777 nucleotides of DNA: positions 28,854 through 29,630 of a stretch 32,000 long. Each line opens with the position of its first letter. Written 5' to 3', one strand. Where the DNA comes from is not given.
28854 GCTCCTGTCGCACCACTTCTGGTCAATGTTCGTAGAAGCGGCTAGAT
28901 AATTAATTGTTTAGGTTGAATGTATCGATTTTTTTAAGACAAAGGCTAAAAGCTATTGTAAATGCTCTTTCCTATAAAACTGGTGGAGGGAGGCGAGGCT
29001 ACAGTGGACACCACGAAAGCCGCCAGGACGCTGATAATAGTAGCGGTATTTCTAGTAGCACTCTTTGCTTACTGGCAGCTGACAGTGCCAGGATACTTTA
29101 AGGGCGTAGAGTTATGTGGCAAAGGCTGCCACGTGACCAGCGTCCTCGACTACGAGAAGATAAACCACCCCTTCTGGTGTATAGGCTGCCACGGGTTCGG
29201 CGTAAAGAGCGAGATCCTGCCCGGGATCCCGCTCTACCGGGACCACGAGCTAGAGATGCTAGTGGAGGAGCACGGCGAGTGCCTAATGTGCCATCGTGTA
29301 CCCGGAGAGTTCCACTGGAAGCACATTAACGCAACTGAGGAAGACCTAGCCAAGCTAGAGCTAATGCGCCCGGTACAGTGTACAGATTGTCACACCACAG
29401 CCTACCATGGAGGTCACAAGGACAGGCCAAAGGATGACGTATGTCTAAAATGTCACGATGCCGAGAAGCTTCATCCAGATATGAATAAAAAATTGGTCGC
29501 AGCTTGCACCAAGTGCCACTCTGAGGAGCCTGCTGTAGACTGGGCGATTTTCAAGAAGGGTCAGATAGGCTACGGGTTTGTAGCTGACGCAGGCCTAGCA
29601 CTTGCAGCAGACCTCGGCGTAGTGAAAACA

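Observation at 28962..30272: N-anchored cytochrome with 13 CXXCH motifs plus an N-proximal CX3CH motif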

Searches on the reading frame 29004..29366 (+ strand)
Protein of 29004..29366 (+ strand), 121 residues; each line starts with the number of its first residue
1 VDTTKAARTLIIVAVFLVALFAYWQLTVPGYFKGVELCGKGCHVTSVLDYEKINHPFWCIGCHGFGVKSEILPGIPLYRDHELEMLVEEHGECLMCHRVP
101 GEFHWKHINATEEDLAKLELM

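Call 64: search_solved_structures(query=A3, max_evalue=10, show_alignments=3)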
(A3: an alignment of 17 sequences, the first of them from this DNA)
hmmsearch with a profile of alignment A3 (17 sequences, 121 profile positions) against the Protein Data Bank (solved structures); distinct sequences matched with E-value up to 10: 3.
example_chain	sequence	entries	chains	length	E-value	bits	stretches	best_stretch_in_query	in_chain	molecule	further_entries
9ko2_R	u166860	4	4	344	0.3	14.3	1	4-62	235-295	C-C chemokine receptor type 7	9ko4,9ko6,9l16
9xhh_R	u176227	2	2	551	0.85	12.8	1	4-62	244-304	C-C chemokine receptor type 7,Non structural polyprotein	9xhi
6qzh_A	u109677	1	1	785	2.8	11.1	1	3-62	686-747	C-C chemokine receptor type 7,Sialidase A,C-C chemokine receptor type 7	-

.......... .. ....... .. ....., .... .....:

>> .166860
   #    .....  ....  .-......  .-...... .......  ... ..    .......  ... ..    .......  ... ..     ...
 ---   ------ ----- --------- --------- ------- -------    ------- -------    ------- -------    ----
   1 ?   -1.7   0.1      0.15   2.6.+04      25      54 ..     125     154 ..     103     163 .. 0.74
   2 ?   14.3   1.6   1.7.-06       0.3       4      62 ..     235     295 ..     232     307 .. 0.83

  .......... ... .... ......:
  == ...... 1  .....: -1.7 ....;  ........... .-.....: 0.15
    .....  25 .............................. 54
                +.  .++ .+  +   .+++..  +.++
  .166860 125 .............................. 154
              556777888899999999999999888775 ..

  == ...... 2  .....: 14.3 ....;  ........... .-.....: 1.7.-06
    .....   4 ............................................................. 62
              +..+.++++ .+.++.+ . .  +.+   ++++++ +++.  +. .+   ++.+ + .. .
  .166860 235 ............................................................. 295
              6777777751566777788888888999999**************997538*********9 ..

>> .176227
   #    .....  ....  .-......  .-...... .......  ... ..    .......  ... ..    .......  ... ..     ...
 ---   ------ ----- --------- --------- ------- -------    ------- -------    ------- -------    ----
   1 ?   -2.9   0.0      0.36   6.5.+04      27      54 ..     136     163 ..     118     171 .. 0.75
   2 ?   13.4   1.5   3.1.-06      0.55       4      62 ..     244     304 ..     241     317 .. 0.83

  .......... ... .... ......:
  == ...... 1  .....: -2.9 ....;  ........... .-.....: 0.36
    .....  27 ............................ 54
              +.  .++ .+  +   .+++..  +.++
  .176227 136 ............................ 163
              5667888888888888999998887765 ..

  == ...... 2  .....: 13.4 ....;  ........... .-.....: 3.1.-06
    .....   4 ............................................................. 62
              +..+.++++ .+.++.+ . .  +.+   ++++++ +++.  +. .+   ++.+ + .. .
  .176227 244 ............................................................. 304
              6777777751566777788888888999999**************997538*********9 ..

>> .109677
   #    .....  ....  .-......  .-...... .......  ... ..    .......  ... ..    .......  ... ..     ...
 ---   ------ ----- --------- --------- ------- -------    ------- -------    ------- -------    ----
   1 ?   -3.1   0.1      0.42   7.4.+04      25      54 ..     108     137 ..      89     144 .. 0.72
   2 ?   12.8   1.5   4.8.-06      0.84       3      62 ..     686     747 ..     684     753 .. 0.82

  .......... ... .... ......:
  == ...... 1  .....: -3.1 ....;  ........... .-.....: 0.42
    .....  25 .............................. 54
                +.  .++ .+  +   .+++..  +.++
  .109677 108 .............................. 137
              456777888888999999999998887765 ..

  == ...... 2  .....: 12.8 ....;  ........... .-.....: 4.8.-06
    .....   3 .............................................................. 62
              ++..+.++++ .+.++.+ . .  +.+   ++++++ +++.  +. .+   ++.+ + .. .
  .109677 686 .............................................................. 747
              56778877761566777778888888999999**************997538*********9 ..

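Call 68: find_homologous_proteins(query=A3, max_evalue=0.01)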
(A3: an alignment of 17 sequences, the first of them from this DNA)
Query A3 (17 sequences): 2050 candidates shared short words with the query, none scored E <= 0.01.

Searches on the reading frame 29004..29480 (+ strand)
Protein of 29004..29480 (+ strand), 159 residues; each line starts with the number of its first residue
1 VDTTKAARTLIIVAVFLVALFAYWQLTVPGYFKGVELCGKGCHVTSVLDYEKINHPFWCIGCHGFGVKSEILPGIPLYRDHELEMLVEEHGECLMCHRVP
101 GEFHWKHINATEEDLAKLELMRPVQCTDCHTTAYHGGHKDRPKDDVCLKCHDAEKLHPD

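Call 48: search_protein_families(library=ncbifam, proteins=[window:29004-29480:+], max_evalue=10)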
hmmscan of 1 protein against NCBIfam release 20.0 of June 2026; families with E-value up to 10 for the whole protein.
seq(159 aa): 12 families
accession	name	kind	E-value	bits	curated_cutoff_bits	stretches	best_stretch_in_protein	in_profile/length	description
NF045713.1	CxxCH_16_HmcA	equivalog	2.2e-05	23.3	400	2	77-155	63-143/541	sulfate respiration complex hexadecaheme cytochrome HmcA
TIGR03508.1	decahem_SO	subfamily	0.00016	21.2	192.2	1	55-155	33-128/258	DmsE family decaheme c-type cytochrome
NF041028.1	decahem_GSU2203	exception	0.0011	18.3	325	1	46-154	57-158/317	GSU2203 family decaheme c-type cytochrome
NF041198.1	UshA_like_PCGU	equivalog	0.0012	17.5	275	1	92-155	444-512/519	UshA-like (seleno)protein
TIGR03146.1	cyt_nit_nrfB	equivalog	0.016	15.5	166.6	1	81-132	2-49/145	cytochrome c nitrite reductase pentaheme subunit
TIGR02538.1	type_IV_pilB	equivalog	0.11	11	675.65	1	106-136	471-501/564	type IV-A pilus assembly ATPase PilB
NF008659.0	PRK11659.1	equivalog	0.16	11.7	184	1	83-134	39-86/188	cytochrome c nitrite reductase pentaheme subunit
NF006183.0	PRK08318.1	equivalog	0.65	8.7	335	1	63-139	288-360/422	NAD-dependent dihydropyrimidine dehydrogenase subunit PreA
NF000612.0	PRK00019.1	equivalog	1.2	8.8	70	1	124-151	14-42/72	50S ribosomal protein L31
NF041781.1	mnquin_red_QrcA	equivalog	1.5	8.4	180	1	124-155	44-75/174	menaquinone reductase multiheme cytochrome c subunit QrcA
NF045784.1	9HemeCytC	equivalog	1.5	8.1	640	1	103-153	275-321/328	nine-heme cytochrome c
TIGR01905.1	paired_CXXCH_1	subfamily_domain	1.8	8.5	25.2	1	125-154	8-39/41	doubled CXXCH domain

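Call 56: search_protein_families(library=pfam, proteins=[window:29004-29480:+], max_evalue=10)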
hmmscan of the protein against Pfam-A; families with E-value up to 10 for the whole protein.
seq(159 aa): 5 families
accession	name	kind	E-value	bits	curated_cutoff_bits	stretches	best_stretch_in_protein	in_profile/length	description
PF14537.11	Cytochrom_c3_2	-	0.0012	19.7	25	2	89-152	25-79/79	Cytochrome c3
PF14522.11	Cytochrome_C7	-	0.006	16.8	24.8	2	122-155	12-52/67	Cytochrome c7 and related cytochrome c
PF15338.11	TPIP1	-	0.22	12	27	1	41-88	63-110/123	p53-regulated apoptosis-inducing protein 1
PF05495.17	zf-CHY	-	0.69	10.8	31.3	1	53-98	15-50/68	CHY zinc finger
PF09699.15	Paired_CXXCH_1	-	1.1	9.4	20.6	2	125-155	8-40/41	Doubled CXXCH motif (Paired_CXXCH_1)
